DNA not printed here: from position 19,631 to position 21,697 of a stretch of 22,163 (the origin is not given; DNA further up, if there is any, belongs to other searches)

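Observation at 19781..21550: Intronless RING-less B-box/coiled-coil/NHL gene immediately beside a young retrotransposon and satellite relics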

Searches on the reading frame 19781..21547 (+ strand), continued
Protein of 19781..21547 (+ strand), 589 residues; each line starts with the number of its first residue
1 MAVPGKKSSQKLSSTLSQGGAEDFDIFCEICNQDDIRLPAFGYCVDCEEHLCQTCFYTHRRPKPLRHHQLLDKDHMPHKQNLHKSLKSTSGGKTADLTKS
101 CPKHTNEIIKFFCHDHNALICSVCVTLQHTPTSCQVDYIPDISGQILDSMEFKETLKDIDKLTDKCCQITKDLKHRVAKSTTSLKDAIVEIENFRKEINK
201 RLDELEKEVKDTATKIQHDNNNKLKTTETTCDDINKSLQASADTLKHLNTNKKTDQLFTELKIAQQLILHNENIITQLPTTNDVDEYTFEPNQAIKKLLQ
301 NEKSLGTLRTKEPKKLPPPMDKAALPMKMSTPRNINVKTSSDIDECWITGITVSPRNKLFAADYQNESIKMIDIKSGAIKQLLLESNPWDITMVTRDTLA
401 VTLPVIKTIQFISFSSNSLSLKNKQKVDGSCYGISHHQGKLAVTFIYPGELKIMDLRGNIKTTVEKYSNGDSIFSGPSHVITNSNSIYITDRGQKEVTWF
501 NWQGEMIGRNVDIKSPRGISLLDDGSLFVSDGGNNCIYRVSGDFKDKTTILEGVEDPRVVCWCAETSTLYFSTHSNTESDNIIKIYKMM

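Call 76: search_protein_families(library=pfam, alignment_id=A6, max_evalue=0.001)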
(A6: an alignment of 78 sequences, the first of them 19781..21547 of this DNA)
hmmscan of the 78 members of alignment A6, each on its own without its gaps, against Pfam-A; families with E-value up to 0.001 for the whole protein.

A. member 1, window:19781-21547:+ (589 aa): 4 families
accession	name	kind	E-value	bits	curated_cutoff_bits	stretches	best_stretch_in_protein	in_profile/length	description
PF00643.29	zf-B_box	-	2.2e-08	34.6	24.1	1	100-129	5-34/42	B-box zinc finger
PF01436.27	NHL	-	2.5e-08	34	20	0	515-537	3-25/28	NHL repeat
PF22586.1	ANCHR-like_BBOX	-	8.3e-07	29.5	27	1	27-69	1-38/39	ANCHR-like B-box zinc-binding domain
PF01442.23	Apolipoprotein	-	0.00061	20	90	1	153-243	84-175/190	Apolipoprotein A1/A4/E domain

B. families by the number of members that match (of 78 scanned): 19 families
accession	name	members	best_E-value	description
PF00643.29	zf-B_box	67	7.8e-09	B-box zinc finger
PF22586.1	ANCHR-like_BBOX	39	1.2e-07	ANCHR-like B-box zinc-binding domain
PF01436.27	NHL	34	2e-14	NHL repeat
PF08450.18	SGL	8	7.7e-09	SMP-30/Gluconolactonase/LRE-like region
PF12894.13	ANAPC4_WD40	2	1.2e-05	Anaphase-promoting complex subunit 4 WD40 domain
PF04513.17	Baculo_PEP_C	2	1.9e-05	Baculovirus polyhedron envelope protein, PEP, C terminus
PF22701.2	Mala_s_1-like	2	8.1e-05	Mal s 1 allergenic protein-like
PF06739.17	SBBP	2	0.00016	Beta-propeller repeat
PF23414.1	Beta-prop_EML_2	2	0.0005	Echinoderm microtubule-associated protein second beta-propeller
PF25174.1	Beta-prop_THOC3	1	3.5e-06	THOC3 beta-propeller domain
PF07464.16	ApoLp-III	1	3.3e-05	Apolipophorin-III precursor (apoLp-III)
PF12795.12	MscS_porin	1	5.4e-05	Mechanosensitive ion channel porin domain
PF10282.15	Lactonase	1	0.00012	Lactonase, 7-bladed beta-propeller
PF04108.17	ATG17_like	1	0.00023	Autophagy protein ATG17-like domain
PF13570.13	Beta-prop_ACSF4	1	0.00031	Beta-alanine-activating enzyme, beta-propeller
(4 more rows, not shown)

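Call 77: list_cluster_members(proteins=[P0131, P0133, P0137, P0155, P0163, P0173, P0186, P0204, P0239, P0271])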
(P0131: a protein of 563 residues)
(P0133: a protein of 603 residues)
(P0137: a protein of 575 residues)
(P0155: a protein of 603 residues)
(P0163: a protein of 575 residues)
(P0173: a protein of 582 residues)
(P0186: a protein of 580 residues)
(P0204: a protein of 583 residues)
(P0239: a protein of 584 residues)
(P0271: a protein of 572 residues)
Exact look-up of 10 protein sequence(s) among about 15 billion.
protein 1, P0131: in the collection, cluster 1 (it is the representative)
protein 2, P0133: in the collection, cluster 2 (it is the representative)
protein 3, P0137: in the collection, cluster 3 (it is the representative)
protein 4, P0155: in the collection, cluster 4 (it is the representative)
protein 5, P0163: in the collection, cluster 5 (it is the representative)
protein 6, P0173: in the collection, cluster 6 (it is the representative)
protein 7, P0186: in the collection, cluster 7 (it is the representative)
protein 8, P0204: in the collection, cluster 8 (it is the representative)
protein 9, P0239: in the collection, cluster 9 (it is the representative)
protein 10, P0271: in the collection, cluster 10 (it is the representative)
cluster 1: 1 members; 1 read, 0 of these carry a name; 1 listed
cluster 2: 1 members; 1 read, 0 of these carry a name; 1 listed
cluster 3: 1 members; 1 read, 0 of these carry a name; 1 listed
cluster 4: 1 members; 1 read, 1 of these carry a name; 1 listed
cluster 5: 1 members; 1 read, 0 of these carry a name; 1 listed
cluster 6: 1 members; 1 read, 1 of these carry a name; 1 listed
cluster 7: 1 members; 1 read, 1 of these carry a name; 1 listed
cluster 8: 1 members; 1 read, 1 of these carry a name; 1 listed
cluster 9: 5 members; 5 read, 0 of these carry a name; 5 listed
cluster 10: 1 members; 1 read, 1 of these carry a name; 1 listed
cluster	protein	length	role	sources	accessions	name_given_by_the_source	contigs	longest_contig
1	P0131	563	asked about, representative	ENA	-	-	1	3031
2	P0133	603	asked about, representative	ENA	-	-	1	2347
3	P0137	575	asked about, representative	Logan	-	-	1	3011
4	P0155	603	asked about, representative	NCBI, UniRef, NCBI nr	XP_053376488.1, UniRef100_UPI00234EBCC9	tripartite motif-containing protein 2-like [Mercenaria mercenaria] | tripartite motif-containing protein 2-like n=1 Tax=Mercenaria mercenaria TaxID=6596 ...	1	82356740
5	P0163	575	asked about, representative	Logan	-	-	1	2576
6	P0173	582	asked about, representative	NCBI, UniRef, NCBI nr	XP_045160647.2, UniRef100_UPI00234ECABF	uncharacterized protein LOC123525569 [Mercenaria mercenaria] | uncharacterized protein LOC123525569 n=1 Tax=Mercenaria mercenaria TaxID=6596 ...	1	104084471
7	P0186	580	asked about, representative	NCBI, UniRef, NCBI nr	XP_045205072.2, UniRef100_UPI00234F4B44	uncharacterized protein LOC123557585 [Mercenaria mercenaria] | uncharacterized protein LOC123557585 n=1 Tax=Mercenaria mercenaria TaxID=6596 ...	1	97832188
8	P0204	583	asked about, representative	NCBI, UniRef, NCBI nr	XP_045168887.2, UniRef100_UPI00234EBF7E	E3 ubiquitin-protein ligase TRIM71-like [Mercenaria mercenaria] | E3 ubiquitin-protein ligase TRIM71-like n=1 Tax=Mercenaria mercenaria TaxID=6596 ...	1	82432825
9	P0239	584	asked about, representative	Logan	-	-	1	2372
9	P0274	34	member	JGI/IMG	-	-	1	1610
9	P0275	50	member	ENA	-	-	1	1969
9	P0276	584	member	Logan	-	-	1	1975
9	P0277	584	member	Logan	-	-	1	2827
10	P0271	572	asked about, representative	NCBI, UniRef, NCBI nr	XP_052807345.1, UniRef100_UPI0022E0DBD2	uncharacterized protein LOC128236498 [Mya arenaria] | uncharacterized protein LOC128236498 n=1 Tax=Mya arenaria TaxID=6604 RepID=UPI0022E0DBD2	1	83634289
